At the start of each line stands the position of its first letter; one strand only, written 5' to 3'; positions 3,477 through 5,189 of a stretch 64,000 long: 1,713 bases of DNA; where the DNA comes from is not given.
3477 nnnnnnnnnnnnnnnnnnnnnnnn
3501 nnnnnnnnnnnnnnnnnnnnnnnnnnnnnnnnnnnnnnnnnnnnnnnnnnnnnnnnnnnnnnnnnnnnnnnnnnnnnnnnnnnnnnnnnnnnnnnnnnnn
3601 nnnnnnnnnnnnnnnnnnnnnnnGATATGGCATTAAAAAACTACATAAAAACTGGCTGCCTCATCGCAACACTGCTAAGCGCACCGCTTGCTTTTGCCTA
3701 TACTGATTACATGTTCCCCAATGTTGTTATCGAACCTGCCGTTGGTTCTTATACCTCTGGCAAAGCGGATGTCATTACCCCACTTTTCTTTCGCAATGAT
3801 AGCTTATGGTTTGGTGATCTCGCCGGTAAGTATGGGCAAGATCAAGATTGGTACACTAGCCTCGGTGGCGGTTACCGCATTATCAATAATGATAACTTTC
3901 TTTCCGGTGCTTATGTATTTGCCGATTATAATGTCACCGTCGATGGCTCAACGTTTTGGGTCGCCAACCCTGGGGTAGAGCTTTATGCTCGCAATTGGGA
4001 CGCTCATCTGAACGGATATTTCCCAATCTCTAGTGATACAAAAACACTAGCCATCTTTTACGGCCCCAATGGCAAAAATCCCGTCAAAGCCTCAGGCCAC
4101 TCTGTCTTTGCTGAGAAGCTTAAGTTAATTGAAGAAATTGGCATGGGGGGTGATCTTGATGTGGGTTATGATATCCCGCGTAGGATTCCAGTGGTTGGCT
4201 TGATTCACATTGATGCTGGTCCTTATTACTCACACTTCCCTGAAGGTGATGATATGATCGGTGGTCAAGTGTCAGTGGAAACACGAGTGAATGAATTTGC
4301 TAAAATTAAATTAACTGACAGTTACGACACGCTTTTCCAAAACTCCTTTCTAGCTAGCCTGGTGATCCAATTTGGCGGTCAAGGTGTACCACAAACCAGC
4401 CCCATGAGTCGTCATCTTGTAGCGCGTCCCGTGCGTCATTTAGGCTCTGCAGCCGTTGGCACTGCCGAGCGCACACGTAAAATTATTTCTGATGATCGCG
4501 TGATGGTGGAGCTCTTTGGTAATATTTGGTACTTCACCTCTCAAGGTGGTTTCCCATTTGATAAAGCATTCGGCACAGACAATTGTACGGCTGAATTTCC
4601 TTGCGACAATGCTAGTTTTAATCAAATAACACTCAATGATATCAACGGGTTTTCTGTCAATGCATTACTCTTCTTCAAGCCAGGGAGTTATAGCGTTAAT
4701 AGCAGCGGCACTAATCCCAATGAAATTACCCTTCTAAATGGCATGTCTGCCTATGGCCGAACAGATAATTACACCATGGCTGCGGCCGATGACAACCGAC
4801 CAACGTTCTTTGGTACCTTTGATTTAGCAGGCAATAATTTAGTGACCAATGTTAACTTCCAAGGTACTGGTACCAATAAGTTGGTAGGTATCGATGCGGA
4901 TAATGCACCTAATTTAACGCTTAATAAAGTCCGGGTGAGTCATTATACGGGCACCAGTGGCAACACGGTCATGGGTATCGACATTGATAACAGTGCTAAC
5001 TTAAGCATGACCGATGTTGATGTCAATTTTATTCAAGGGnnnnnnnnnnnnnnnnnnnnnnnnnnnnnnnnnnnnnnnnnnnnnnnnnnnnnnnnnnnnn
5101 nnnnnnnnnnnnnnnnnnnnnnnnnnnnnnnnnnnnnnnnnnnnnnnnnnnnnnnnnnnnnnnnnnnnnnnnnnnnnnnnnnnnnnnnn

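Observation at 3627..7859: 1410-aa secreted protein made almost entirely of Gly/Asn/Thr/Ser repeats behind a beta-rich N-terminal domain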

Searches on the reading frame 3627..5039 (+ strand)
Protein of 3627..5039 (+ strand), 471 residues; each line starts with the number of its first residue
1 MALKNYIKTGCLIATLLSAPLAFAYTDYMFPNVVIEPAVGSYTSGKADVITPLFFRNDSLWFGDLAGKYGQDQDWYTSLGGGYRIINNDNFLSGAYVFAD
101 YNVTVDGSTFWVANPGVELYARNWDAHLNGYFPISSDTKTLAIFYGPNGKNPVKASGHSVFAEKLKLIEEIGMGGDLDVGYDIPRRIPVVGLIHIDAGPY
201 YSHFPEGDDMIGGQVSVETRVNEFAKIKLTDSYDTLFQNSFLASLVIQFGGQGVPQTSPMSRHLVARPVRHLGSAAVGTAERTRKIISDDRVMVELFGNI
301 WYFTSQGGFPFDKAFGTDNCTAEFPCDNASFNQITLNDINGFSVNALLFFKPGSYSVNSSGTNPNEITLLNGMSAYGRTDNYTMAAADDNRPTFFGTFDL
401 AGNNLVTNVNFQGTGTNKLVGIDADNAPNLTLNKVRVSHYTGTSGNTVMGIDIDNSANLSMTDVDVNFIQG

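Call 8: search_solved_structures(query=window:3627-5039:+, max_evalue=10)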
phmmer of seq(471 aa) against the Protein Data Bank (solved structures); distinct sequences matched with E-value up to 10: 2.
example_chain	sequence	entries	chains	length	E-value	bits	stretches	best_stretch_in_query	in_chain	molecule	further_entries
1uun_A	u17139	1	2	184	0.011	17.8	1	119-189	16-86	MSPA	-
2v9u_A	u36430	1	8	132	0.15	14.1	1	119-178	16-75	MSPA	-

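Call 9: find_homologous_proteins(query=window:3627-5039:+)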
Query seq(471 aa) (471 aa): 2 proteins with E <= 0.001 among 6506 candidates.
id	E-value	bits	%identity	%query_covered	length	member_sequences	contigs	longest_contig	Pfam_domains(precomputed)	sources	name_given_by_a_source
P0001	6.5e-47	179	30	90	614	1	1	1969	-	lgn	-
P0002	1.4e-41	161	30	90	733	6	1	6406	-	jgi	-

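Call 25: predict_structure(alignment_id=A2)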
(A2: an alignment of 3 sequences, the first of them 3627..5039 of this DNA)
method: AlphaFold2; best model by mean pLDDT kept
length: 471 residues; sequences in the alignment: 3
mean_pLDDT: 38.0   pTM: 0.31
mean pLDDT of the five models: 38.0, 35.5, 32.8, 32.7, 30.1
residues with pLDDT >= 90: 0; 70-90: 24; 50-70: 73; < 50: 374
segments of 3 or more residues with pLDDT < 50: 1-320, 330-345, 359-364, 372-390, 441-446, 469-471
pLDDT, mean of each block of 10 residues (from residue 1): 30 31 22 23 26 36 34 32 42 44 33 40 33 25 25 23 22 23 25 29 31 40 42 38 37 26 20 20 22 21 22 33 52 44 51 52 53 32 39 60 67 57 70 70 52 73 64 34
secondary structure, 60 per line:
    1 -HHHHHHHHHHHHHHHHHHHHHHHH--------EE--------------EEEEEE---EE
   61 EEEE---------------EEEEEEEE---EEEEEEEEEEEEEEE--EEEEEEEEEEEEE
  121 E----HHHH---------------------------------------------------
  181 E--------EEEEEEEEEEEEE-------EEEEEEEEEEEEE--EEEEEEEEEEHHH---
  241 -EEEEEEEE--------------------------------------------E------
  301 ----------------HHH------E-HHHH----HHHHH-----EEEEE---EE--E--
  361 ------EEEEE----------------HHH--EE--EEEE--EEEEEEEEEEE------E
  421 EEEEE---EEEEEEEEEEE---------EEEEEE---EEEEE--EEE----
elements in order: H2-25 E50-55 E59-64 E80-87 E91-105 E108-121 H126-129 E190-202 E210-222 E225-234 E242-249 H328-331 H336-340 E346-350 E367-371 E397-400 E403-413 E420-425 E429-439 E449-454 E458-462 E465-467

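Call 27: search_protein_representatives(alignment_id=A2)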
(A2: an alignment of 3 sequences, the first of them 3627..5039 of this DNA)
Query: 3 sequences, 473 profile positions. Proteins with E-value up to 0.001 (for the whole library): 2922; up to 1e-10: 1302; up to 1e-30: 541. The best 150 are listed.
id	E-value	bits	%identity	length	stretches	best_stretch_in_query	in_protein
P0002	2.5e-217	738.9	-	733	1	3-473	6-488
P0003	7.4e-149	513.1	-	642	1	10-450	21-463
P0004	2.2e-137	475.3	-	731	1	3-450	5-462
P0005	1.2e-125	436.6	-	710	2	8-457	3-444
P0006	6.9e-124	430.8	-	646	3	14-470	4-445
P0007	2.5e-123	428.9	-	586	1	9-467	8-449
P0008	4.0e-122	424.9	-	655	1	31-450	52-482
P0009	5.2e-117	408.1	-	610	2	10-471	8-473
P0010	1.1e-116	407.0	-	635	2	12-469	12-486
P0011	1.2e-115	403.6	-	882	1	11-472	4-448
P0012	7.0e-115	401.1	-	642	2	3-462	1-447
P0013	7.4e-114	397.7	-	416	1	24-415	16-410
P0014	1.4e-112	393.5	-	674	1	10-471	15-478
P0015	9.1e-112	390.8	-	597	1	13-445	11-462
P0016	5.6e-111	388.2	-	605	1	16-470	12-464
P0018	1.2e-108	380.4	-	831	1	30-473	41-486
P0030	8.4e-99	348.0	-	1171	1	13-472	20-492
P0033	1.0e-97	344.5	-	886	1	29-446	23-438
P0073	3.5e-87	309.7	-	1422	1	25-473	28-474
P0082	1.8e-86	307.4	-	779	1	30-470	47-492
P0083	3.3e-86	306.5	-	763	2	26-472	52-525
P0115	1.9e-80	287.6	-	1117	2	25-471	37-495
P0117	5.0e-80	286.1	-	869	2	24-441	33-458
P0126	2.0e-78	280.9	-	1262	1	3-473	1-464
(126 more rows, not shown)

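Call 46: find_related_loci(query=A2, collection=genome_contigs, flank=10000)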
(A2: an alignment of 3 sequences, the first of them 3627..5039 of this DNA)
Query A2 (471 aa) in genome_contigs; peptide patterns used: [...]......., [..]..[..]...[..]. (x = any residue, [..] = any of these).
23 stretches matched a pattern; 9 encode a relative of the query (tblastn E <= 1e-3); 8 distinct loci.
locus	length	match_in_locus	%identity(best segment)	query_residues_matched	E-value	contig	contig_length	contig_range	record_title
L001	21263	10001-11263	29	42-467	2e-42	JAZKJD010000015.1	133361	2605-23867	MAG: Pseudomonadota bacterium isolate ADI_DC_SW_02_SPN_11032020-bin085_1 DCSW02SPN_B085_1_000000000015, whole genome sho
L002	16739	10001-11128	29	26-416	1e-38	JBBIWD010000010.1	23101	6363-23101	MAG: Rickettsiella sp. isolate ETS170220_bin_92 NODE_357_length_23101_cov_6.58732, whole genome shotgun sequence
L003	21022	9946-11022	28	42-414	1e-32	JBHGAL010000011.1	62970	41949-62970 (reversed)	MAG: Wolbachia endosymbiont of Folsomia candida isolate MAG-FC1 sequence011, whole genome shotgun sequence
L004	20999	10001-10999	30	47-392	1e-31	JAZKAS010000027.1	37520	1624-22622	MAG: Pseudomonadota bacterium isolate ADI_H3L2_1_122_18_3-bin039_1 ADIH3L21_B039_1_000000000027, whole genome shotgun se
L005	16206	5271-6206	30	42-357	7e-31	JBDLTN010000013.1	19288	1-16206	MAG: Pseudomonadota bacterium isolate lewisrun_2019_sw_WHONDRS-S19S_0014_A_bin.56 scaffold_0000480, whole genome shotgun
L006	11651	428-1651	27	48-441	3e-29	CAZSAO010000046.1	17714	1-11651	MAG TPA_asm: uncultured Legionella sp. isolate SRP285395_co2_251 genome assembly, contig: NODE_5009_length_17714_cov_4.2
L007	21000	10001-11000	28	85-422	1e-27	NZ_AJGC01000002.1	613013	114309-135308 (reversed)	Rickettsiella massiliensis 20B CS_5, whole genome shotgun sequence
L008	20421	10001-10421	35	36-177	1e-13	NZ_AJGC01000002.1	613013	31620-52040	Rickettsiella massiliensis 20B CS_5, whole genome shotgun sequence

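Call 56: find_encoding_contigs(protein=P0030, flank=6000, max_places=4)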
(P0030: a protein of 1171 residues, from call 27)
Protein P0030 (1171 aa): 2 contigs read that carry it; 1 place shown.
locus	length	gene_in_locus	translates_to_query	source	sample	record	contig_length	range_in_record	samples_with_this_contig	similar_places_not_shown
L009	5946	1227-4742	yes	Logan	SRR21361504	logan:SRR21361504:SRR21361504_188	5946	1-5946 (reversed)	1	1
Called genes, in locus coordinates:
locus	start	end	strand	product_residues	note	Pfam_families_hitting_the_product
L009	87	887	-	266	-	-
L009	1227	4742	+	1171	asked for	PF11924:IAT_beta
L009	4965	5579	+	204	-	PF03330:DPBB_1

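Call 65: search_protein_families(library=pfam, proteins=[P0030, P0073, P0126, P0115], max_evalue=10)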
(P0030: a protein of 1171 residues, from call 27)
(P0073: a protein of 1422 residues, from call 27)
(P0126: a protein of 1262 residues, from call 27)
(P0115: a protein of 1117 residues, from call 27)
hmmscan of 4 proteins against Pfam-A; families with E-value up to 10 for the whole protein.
P0030 (1171 aa): 1 family
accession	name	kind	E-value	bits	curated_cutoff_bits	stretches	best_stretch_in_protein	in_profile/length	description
PF11924.14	IAT_beta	-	2.2e-08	34.5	22.3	1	53-210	61-190/279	Inverse autotransporter, beta-domain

P0073 (1422 aa): 1 family
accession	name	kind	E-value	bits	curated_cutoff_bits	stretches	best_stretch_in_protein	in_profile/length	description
PF11924.14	IAT_beta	-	2.5e-07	31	22.3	1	49-252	61-244/279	Inverse autotransporter, beta-domain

P0126 (1262 aa): 0 families

P0115 (1117 aa): 0 families

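Call 69: list_cluster_members(proteins=[P0030, P0073, P0126, P0115, P0018, P0083, P0033, P0082, P0117, P0002])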
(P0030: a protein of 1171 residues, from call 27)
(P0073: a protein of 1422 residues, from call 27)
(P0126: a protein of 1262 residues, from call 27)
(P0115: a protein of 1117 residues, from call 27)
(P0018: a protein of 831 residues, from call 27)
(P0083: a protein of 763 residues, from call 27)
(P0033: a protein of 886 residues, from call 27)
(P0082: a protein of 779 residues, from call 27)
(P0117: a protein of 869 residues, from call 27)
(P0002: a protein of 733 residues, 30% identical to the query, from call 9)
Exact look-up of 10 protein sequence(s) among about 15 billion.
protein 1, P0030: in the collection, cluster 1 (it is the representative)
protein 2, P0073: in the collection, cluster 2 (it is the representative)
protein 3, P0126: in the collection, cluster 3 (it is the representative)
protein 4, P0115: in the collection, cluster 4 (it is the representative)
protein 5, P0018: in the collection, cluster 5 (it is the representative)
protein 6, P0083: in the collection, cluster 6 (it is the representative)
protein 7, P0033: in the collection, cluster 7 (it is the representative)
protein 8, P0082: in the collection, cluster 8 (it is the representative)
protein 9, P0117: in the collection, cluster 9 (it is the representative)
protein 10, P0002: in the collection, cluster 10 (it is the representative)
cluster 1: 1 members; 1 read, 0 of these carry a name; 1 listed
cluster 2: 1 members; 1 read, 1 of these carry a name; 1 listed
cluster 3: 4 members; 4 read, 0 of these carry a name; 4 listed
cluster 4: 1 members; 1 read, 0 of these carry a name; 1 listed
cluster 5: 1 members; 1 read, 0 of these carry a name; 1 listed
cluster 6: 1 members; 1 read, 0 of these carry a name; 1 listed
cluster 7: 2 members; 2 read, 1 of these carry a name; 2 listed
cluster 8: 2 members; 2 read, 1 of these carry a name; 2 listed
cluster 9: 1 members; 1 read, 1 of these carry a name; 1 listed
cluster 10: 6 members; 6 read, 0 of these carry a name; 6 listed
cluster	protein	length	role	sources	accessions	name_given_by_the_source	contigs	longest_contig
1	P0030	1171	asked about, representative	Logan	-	-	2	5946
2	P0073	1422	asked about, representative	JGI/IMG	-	hypothetical protein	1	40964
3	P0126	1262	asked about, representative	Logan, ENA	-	-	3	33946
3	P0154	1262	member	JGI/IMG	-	-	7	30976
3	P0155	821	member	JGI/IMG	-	-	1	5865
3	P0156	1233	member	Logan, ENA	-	-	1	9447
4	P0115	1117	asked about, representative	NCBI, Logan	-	-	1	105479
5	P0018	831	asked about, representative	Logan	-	-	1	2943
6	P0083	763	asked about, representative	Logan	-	-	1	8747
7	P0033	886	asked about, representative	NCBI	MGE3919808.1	MAG: inverse autotransporter beta domain-containing protein [Gammaproteobacteria ...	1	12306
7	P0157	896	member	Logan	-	-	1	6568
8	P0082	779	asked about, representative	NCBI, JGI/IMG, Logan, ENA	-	hypothetical protein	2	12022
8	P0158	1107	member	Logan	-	-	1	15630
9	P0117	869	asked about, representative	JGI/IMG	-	hypothetical protein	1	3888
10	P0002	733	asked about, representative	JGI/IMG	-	-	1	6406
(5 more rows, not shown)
